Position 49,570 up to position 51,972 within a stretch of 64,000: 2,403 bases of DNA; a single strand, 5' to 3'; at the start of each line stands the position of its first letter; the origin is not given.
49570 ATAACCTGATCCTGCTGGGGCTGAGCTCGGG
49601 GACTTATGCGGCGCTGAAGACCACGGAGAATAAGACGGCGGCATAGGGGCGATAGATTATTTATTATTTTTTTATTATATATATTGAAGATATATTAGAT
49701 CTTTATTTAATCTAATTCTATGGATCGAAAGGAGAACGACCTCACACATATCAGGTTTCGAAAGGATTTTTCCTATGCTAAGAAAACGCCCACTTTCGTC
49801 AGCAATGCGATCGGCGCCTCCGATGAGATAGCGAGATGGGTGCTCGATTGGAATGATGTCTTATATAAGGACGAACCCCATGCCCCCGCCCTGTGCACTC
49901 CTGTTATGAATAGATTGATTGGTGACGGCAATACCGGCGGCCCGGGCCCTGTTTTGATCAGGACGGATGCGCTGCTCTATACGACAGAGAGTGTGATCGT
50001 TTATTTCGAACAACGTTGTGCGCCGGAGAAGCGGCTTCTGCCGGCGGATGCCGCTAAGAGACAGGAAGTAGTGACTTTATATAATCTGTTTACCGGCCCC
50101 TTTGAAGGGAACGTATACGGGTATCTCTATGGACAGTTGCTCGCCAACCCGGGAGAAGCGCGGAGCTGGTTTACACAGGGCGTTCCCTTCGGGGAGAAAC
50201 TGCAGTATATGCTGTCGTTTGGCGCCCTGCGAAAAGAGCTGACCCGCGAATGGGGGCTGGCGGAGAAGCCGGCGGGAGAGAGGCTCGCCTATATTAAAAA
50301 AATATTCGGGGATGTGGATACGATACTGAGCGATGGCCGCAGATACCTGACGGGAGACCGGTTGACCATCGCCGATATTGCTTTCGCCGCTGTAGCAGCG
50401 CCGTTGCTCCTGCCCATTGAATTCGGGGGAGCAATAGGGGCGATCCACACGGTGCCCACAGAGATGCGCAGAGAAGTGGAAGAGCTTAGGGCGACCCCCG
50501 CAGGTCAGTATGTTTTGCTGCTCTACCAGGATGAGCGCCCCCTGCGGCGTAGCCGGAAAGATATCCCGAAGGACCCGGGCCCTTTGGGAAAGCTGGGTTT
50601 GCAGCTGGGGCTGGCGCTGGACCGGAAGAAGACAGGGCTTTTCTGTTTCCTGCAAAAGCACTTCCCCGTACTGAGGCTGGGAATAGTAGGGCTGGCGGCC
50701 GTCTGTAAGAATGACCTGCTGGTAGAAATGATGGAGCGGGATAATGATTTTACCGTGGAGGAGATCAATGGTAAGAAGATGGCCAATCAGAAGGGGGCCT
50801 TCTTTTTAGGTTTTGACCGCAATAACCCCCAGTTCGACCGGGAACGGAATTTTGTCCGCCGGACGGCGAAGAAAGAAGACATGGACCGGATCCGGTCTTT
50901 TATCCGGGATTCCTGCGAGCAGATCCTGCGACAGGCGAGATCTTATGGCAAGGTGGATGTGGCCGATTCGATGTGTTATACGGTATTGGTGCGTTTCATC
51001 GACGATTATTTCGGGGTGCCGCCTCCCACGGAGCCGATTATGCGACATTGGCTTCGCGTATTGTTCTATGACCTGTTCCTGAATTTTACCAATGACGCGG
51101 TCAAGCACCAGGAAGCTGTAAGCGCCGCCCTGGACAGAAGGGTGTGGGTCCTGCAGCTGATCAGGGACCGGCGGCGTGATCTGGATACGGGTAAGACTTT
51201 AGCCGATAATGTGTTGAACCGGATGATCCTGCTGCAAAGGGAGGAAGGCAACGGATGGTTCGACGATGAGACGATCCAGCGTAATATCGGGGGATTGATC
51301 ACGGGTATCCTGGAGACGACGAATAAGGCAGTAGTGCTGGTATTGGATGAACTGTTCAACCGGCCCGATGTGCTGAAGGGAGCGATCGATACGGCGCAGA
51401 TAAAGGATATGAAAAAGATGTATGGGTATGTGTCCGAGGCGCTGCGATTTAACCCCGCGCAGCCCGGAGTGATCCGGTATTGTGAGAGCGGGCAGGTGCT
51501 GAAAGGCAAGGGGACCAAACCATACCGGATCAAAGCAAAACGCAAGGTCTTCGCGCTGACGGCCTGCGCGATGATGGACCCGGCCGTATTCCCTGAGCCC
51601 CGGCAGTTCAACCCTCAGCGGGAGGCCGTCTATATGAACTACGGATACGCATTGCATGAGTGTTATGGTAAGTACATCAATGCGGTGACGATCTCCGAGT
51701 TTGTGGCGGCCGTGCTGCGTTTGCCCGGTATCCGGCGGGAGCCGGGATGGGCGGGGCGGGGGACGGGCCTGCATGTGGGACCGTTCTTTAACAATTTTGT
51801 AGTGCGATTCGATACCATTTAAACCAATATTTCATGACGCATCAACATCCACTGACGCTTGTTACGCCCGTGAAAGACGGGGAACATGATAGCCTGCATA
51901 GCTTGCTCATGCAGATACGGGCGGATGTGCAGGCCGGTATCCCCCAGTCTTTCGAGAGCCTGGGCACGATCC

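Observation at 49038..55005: Candidate undescribed heme-enzyme system: membrane protein + GST-P450 fusion + duplicated His-domain protein + DyP peroxidase + ABA4-like protein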

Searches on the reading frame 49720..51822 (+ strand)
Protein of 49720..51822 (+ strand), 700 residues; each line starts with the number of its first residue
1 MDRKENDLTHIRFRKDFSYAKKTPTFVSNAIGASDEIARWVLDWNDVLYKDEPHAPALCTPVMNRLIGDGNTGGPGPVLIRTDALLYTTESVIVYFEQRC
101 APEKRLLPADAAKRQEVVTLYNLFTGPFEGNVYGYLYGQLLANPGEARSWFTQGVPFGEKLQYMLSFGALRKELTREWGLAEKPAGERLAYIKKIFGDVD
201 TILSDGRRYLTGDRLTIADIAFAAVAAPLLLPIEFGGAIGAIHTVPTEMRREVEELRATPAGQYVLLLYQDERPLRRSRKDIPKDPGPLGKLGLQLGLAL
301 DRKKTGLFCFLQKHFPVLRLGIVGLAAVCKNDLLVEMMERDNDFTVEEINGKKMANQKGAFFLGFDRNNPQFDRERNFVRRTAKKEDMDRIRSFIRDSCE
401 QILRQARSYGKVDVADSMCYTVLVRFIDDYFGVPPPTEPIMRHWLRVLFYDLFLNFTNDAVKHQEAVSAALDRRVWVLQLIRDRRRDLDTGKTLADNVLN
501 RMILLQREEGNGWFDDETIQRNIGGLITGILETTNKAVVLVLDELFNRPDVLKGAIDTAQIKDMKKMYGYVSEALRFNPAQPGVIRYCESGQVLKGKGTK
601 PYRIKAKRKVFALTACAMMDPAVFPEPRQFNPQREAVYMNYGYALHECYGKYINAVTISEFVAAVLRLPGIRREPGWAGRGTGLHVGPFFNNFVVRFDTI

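Call 3: search_protein_families(library=pfam, proteins=[window:49720-51822:+], max_evalue=0.1)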
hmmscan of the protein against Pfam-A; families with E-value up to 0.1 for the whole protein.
window:49720-51822:+ (700 aa): 4 families
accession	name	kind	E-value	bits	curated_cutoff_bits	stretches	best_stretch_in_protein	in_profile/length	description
PF00067.27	p450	-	6.1e-14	52.1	22.8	1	443-634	179-387/462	Cytochrome P450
PF13410.11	GST_C_2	-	1e-06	29.2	24.9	1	189-226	8-44/69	Glutathione S-transferase, C-terminal domain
PF14497.11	GST_C_3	-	0.001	19.7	21.6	1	189-226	28-66/104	Glutathione S-transferase, C-terminal domain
PF00043.30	GST_C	-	0.0014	19.3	20.7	1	192-226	31-64/93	Glutathione S-transferase, C-terminal domain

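Call 4: search_protein_families(library=ncbifam, proteins=[window:49720-51822:+], max_evalue=0.1)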
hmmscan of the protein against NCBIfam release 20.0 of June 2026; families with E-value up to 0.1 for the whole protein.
window:49720-51822:+ (700 aa): 7 families
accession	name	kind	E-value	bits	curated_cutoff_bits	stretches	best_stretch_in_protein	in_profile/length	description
TIGR04538.1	P450_cycloAA_1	subfamily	7.7e-11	41.5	500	1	374-638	79-324/395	cytochrome P450, cyclodipeptide synthase-associated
NF050147.1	aminopyruv_ApyO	equivalog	6.2e-09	35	525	1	369-667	85-391/444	RiPP biosynthesis cytochrome P450 ApyO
TIGR04515.1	P450_rel_GT_act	subfamily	3.2e-08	33.3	343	1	338-673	65-364/386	P450-derived glycosyltransferase activator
NF050814.1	FtsZBindFzlA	equivalog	5.8e-06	26.2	300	1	70-136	47-116/228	FtsZ-binding protein FzlA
TIGR04458.1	CYP450_TxtE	equivalog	1.7e-05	23.7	500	1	601-677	305-386/403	4-nitrotryptophan synthase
NF041177.1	Cyp119_Thmprot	equivalog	5.5e-05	22.1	680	1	369-652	73-323/368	cytochrome P450 Cyp119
TIGR01262.1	maiA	equivalog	0.014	15.1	171.05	0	77-122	53-98/211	maleylacetoacetate isomerase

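Call 6: search_solved_structures(query=window:49720-51822:+, max_evalue=0.01)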
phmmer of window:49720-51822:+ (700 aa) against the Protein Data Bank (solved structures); distinct sequences matched with E-value up to 0.01: 94 (the best 60 are shown).
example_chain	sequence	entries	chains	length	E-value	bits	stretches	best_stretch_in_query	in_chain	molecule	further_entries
9vgm_A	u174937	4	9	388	1e-10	43.6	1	388-661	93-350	Cytochrome P450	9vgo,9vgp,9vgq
3buj_A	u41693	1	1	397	1.4e-10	43.2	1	367-672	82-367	CalO2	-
9vgn_A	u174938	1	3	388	5.5e-10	41.2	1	383-661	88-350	Cytochrome P450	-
7y97_A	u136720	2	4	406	8.7e-10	40.6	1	368-654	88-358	Cytochrome P450 monooxygenase YjiB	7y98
5cje_A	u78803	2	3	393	4.1e-09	38.3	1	369-655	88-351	Cytochrome P450 hydroxylase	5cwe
7y9o_A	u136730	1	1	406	1.8e-08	36.2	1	343-654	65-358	Cytochrome P450 monooxygenase YjiB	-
8gue_A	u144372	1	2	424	2e-08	36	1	368-664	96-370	Cytochrome P450 monooxygenase PikC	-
7xbm_A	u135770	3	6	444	2.3e-08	35.8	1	368-664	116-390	Cytochrome P450 monooxygenase PikC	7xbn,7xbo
2whw_A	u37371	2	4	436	3.2e-08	35.4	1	368-664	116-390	CYTOCHROME P450 MONOOXYGENASE | CYTOCHROME P450 HYDROXYLASE PIKC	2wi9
2vz7_A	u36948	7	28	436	3.2e-08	35.4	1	368-664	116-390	CYTOCHROME P450 MONOOXYGENASE | CYTOCHROME P450 HYDROXYLASE PIKC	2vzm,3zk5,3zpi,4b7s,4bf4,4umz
2bvj_A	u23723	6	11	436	3.2e-08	35.4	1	368-664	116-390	CYTOCHROME P450 MONOOXYGENASE | CYTOCHROME P450 HYDROXYLASE PIKC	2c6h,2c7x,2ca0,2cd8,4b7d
4wpz_A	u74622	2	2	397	3.3e-08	35.4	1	364-672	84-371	Cytochrome P450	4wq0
8jnp_A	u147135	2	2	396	7.5e-08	34.2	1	365-672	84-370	Cytochrome P450 CftA | Cytochrome P450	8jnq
9lw0_A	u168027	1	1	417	1e-07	33.7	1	365-665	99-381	Cytochrome P450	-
3e5l_A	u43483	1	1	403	2e-07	32.8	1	367-673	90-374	Cytochrome P450 (Cytochrome P450 hydroxylase)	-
3aba_A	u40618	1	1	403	2.4e-07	32.5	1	368-673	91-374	Cytochrome P450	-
3e5j_A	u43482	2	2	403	2.4e-07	32.5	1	368-673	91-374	Cytochrome P450 (Cytochrome P450 hydroxylase)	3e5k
5l90_A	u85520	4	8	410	5.1e-07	31.4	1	369-663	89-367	Cytochrome P450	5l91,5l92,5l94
3r9b_A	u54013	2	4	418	7e-07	31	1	361-659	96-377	CYTOCHROME P450 164A2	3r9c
2yoo_A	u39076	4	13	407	7.2e-07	30.9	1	351-672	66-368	P450 HEME-THIOLATE PROTEIN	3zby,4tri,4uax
7wex_A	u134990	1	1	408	1.1e-06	30.3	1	368-669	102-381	Cytochrome P450 hydroxylase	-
7smz_A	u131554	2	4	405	3.1e-06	28.8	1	358-672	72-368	Cytochrome P450 142A3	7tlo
5it1_A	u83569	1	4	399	3.5e-06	28.7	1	374-663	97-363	Putative cytochrome P450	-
3nc3_A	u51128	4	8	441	5.9e-06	27.9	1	371-654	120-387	Cytochrome P450 cypX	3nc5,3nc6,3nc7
6f0b_A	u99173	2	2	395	7.6e-06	27.6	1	602-672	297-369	Cytochrome P450 monooxygenase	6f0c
9ia1_B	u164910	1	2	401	9.1e-06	27.3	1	310-674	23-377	Cytochrome P450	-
6vza_A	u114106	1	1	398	1.4e-05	26.7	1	566-690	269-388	cytochrome P450 NasF5053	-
6vxv_A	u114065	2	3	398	1.4e-05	26.7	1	566-690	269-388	cytochrome P450 NasF5053 | cytochrome P450-F5053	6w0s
8hny_A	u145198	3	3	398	1.4e-05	26.7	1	566-690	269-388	Cytochrome P450-F5053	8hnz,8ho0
7sh5_A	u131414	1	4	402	1.4e-05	26.7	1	360-672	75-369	Cytochrome P450 142A3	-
2xkr_A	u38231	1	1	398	1.4e-05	26.7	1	359-672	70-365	PUTATIVE CYTOCHROME P450 142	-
8u3n_A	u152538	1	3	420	1.4e-05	26.6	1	611-676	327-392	Cytochrome P450-SU1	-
8u2m_A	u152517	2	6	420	1.4e-05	26.6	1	611-676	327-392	Cytochrome P450-SU1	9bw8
8ukz_A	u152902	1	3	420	1.8e-05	26.3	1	612-676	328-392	Cytochrome P450-SU1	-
8ho1_A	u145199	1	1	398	3.1e-05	25.5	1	566-673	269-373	Cytochrome P450-F5053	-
8twu_A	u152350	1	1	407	4.4e-05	25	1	565-690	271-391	Cytochrome P450 AspB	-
6vzb_A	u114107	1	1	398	5.7e-05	24.7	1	566-690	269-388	cytochrome P450 NasF5053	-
9u7w_A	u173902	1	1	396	7.3e-05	24.3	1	480-673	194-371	Cytochrome P450 hydroxylase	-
1q5d_A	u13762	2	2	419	7.8e-05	24.2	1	373-662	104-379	P450 epoxidase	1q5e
9u7x_A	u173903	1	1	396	0.0001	23.8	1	495-673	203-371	Cytochrome P450 hydroxylase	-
7di3_A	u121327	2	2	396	0.00011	23.7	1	495-673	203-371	Cytochrome P450 hydroxylase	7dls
9eby_A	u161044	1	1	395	0.0002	22.8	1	384-674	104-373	Cytochrome P450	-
8spp_A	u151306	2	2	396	0.0002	22.8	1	384-674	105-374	Cytochrome P450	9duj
9m47_A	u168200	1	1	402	0.00021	22.8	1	384-674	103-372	Cytochrome P450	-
8spc_A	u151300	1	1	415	0.00023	22.6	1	385-674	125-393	Cytochrome P450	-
3mgx_A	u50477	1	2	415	0.00025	22.6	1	519-678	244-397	Putative P450 monooxygenase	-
1egy_A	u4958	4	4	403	0.00025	22.5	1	370-653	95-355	CYTOCHROME P450ERYF | CYTOCHROME P450 107A1 | CYTOCHROME P450 ERYF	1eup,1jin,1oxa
5vws_A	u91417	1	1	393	0.00031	22.2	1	370-655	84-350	Cytochrome P450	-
8yhn_A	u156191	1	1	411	0.00038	21.9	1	366-667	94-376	Cytochrome P450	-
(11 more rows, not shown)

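Call 39: search_protein_families(library=padloc, proteins=[window:49720-51822:+], max_evalue=0.001)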
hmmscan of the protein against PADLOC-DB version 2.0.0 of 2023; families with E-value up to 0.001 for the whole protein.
window:49720-51822:+ (700 aa): 0 families

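Call 40: find_homologous_proteins(query=window:49720-51822:+)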
Query window:49720-51822:+ (700 aa): 183 proteins with E <= 0.001 among 8000 candidates; the best 120 are listed.
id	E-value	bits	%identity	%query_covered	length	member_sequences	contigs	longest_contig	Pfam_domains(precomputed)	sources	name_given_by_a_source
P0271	0.0e+0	1625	100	100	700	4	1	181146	PF13410.12,PF00067.28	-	-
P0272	0.0e+0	1459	89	100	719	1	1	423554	PF13410.12,PF00067.28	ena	-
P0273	0.0e+0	1416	86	100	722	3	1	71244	PF13410.12,PF00067.28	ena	-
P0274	0.0e+0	1357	83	100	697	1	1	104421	PF13410.12,PF00067.28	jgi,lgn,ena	-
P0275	0.0e+0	1356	82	99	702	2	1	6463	PF13410.12,PF00043.31,PF00067.28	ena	-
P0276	0.0e+0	1352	83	100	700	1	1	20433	PF13410.12,PF00067.28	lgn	-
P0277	0.0e+0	1347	82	100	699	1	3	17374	PF13410.12,PF00043.31,PF00067.28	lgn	-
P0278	0.0e+0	1334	82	100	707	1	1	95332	PF13410.12,PF00043.31,PF00067.28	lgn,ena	-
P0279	0.0e+0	1185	73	98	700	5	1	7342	PF13410.12,PF00067.28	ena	-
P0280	0.0e+0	1115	70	99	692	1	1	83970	PF00067.28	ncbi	ncbi:cytochrome P450 [Flavitalea flava]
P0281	0.0e+0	1065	66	98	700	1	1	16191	PF13410.12,PF00067.28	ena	-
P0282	0.0e+0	1013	65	98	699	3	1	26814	PF00043.31,PF00067.28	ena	-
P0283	1.9e-296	1003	62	100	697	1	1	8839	PF00067.28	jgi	-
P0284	2.5e-296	1003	63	100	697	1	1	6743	PF00067.28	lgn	-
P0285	1.7e-293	993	62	99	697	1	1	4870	PF00043.31,PF00067.28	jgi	jgi:cytochrome P450/glutathione S-transferase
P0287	5.3e-291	985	61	100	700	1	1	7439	PF00067.28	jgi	jgi:cytochrome P450/glutathione S-transferase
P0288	6.2e-291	985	62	99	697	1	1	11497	PF00067.28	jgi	jgi:cytochrome P450/glutathione S-transferase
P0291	4.3e-289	979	60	99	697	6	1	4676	PF00067.28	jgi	jgi:cytochrome P450/glutathione S-transferase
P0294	1.6e-288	977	60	100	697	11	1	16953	PF00067.28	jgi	jgi:cytochrome P450/glutathione S-transferase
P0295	3.9e-288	976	61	99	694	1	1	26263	PF00067.28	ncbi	ncbi:MAG: cytochrome P450 [Ginsengibacter sp.]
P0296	5.0e-288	975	61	99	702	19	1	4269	PF00067.28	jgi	jgi:cytochrome P450/glutathione S-transferase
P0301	7.5e-286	968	62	100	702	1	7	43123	PF00067.28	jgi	jgi:cytochrome P450/glutathione S-transferase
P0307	1.7e-282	957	61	100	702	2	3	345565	PF13410.12,PF00067.28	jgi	jgi:cytochrome P450/glutathione S-transferase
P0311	5.9e-279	945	61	98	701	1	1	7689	PF00043.31,PF00067.28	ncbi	ncbi:MAG: cytochrome P450 [Ferruginibacter sp.]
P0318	2.9e-273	926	59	99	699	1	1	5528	PF00067.28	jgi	jgi:cytochrome P450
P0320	1.7e-271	921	59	100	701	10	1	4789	PF00067.28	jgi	jgi:cytochrome P450/glutathione S-transferase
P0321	2.6e-271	920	60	100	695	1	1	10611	PF00067.28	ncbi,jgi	ncbi:MAG TPA: cytochrome P450 [Puia sp.]|jgi:cytochrome P450/glutathione S-transferase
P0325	6.5e-268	909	63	92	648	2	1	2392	PF00067.28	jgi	jgi:cytochrome P450/glutathione S-transferase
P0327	3.6e-266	903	62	92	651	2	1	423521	PF00067.28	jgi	jgi:cytochrome P450/glutathione S-transferase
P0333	8.9e-264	895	57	100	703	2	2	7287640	PF00067.28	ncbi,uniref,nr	ncbi:cytochrome P450 [Danxiaibacter flavus]|uniref:Cytochrome P450 n=1 Tax=Danxiaibacter flavus TaxI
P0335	3.8e-263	893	57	99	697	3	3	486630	PF00067.28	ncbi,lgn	ncbi:Cytochrome P450 [compost metagenome]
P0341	3.1e-257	873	58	99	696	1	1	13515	PF13410.12,PF00067.28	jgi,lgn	jgi:cytochrome P450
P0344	4.6e-255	866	57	100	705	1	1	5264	PF13410.12,PF00067.28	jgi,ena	jgi:cytochrome P450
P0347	4.0e-252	857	56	99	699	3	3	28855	PF13410.12,PF00043.31,PF00067.28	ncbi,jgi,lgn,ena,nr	ncbi:MAG TPA: cytochrome P450 [Chitinophagaceae bacterium]|nr:cytochrome P450 [Chitinophagaceae bact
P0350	7.8e-250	849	55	100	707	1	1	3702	PF00067.28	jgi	jgi:cytochrome P450/glutathione S-transferase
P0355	3.2e-243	827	53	100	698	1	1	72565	PF00067.28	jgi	jgi:cytochrome P450/glutathione S-transferase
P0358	5.0e-239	813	55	98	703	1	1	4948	PF13410.12,PF00067.28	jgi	jgi:cytochrome P450/glutathione S-transferase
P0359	5.7e-239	813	54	98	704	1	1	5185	PF13410.12,PF00043.31,PF00067.28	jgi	jgi:cytochrome P450/glutathione S-transferase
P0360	1.8e-235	802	51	99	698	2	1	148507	PF13410.12,PF00067.28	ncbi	ncbi:MAG: cytochrome P450 [Bacteroidota bacterium]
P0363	4.0e-233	794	53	98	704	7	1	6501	PF13410.12,PF00043.31,PF00067.28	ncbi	ncbi:MAG: cytochrome P450 [Bacteroidota bacterium]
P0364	5.1e-233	793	51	99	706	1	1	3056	PF00067.28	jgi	jgi:cytochrome P450/glutathione S-transferase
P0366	2.7e-232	791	53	98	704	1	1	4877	PF13410.12,PF00043.31,PF00067.28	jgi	jgi:cytochrome P450/glutathione S-transferase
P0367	4.2e-232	790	53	98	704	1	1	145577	PF13410.12,PF00067.28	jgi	jgi:cytochrome P450/glutathione S-transferase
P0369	1.1e-231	789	53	98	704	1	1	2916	PF13410.12,PF00067.28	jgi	jgi:cytochrome P450/glutathione S-transferase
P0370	1.8e-231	788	53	98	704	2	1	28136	PF13410.12,PF00067.28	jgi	jgi:cytochrome P450/glutathione S-transferase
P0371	4.7e-231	787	52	98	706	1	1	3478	PF00067.28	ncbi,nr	ncbi:MAG: cytochrome P450, partial [Flavobacteriales bacterium]|nr:cytochrome P450 [Flavobacteriales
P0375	1.1e-229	782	53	99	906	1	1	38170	PF00067.28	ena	-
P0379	7.4e-228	776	52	99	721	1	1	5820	PF00067.28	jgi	jgi:cytochrome P450/glutathione S-transferase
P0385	1.1e-224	766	51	99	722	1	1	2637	PF00067.28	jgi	jgi:cytochrome P450/glutathione S-transferase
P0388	5.1e-224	764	52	100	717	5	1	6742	PF00067.28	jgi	jgi:cytochrome P450/glutathione S-transferase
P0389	6.5e-224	763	49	99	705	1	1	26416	PF00067.28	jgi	jgi:cytochrome P450/glutathione S-transferase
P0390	9.8e-224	763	51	99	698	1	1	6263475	PF00043.31,PF00067.28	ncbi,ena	-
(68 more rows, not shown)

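Call 41: find_encoding_contigs(protein=P0333, flank=8000, max_places=1)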
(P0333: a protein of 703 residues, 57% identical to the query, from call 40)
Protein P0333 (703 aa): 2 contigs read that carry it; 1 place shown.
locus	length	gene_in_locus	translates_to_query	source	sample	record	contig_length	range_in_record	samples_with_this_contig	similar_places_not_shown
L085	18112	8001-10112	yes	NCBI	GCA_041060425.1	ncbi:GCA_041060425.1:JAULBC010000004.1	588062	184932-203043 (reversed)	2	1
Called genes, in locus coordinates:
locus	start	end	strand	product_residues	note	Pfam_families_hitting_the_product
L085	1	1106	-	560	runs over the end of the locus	PF06826:Asp-Al_Ex, PF02080:TrkA_C (faint), PF06826:Asp-Al_Ex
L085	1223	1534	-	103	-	PF14542:Acetyltransf_CG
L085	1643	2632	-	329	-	PF02737:3HCDH_N, PF00725:3HCDH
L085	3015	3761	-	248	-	PF00106:adh_short, PF23441:SDR (weak), PF08659:KR, PF13561:adh_short_C2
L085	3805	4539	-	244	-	PF00149:Metallophos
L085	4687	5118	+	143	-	-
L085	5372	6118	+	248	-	PF13508:Acetyltransf_7 (faint), PF00583:Acetyltransf_1 (weak)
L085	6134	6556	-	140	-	-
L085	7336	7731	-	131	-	PF02656:DUF202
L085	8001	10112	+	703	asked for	PF00067:p450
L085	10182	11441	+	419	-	-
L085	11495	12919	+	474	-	PF21105:DyP_N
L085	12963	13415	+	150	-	PF14108:ABA4-like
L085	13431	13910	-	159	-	PF01152:Bac_globin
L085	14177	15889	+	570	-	PF07719:TPR_2 (faint)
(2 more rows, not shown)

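Call 42: find_encoding_contigs(protein=P0390, flank=8000, max_places=1)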
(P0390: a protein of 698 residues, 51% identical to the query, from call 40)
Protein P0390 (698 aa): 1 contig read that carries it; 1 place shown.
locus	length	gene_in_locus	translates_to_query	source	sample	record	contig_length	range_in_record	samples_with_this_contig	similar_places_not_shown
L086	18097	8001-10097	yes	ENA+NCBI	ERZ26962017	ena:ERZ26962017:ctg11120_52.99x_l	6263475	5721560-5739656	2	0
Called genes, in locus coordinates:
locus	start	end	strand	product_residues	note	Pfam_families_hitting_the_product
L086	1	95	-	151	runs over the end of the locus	PF13404:HTH_AsnC-type, PF13412:HTH_24, PF01037:AsnC_trans_reg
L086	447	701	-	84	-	PF00144:Beta-lactamase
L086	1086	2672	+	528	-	PF00082:Peptidase_S8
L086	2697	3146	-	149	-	PF03449:GreA_GreB_N, PF01272:GreA_GreB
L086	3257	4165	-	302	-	PF12570:DUF3750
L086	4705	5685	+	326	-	-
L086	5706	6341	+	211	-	-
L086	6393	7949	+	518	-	PF21105:DyP_N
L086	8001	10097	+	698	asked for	PF00043:GST_C (weak), PF00067:p450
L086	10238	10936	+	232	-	PF05257:CHAP, PF01471:PG_binding_1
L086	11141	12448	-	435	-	PF10009:DUF2252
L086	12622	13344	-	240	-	-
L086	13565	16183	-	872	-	PF12704:MacB_PCD, PF02687:FtsX, PF12704:MacB_PCD, PF02687:FtsX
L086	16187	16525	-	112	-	PF03551:PadR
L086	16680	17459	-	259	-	PF02517:Rce1-like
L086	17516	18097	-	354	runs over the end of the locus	PF12833:HTH_18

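Call 43: find_encoding_contigs(protein=P0375, flank=8000, max_places=1)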
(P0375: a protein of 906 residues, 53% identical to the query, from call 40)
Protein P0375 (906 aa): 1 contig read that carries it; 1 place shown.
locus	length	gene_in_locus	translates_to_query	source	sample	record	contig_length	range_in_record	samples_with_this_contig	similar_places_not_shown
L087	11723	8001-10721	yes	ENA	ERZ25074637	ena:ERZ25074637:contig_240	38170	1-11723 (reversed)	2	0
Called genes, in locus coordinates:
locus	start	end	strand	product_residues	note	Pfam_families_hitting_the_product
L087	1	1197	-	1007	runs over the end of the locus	PF00933:Glyco_hydro_3, PF01915:Glyco_hydro_3_C (weak), PF00144:Beta-lactamase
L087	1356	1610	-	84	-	PF13469:Sulfotransfer_3, PF00685:Sulfotransfer_1 (weak)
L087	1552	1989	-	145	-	PF13469:Sulfotransfer_3 (weak)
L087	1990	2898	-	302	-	PF00535:Glycos_transf_2, PF10111:Glyco_tranf_2_2, PF13641:Glyco_tranf_2_3 (weak)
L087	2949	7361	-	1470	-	PF04151:PPC (faint), PF18962:Por_Secre_tail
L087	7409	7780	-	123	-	-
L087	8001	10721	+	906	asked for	PF00067:p450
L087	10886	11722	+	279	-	?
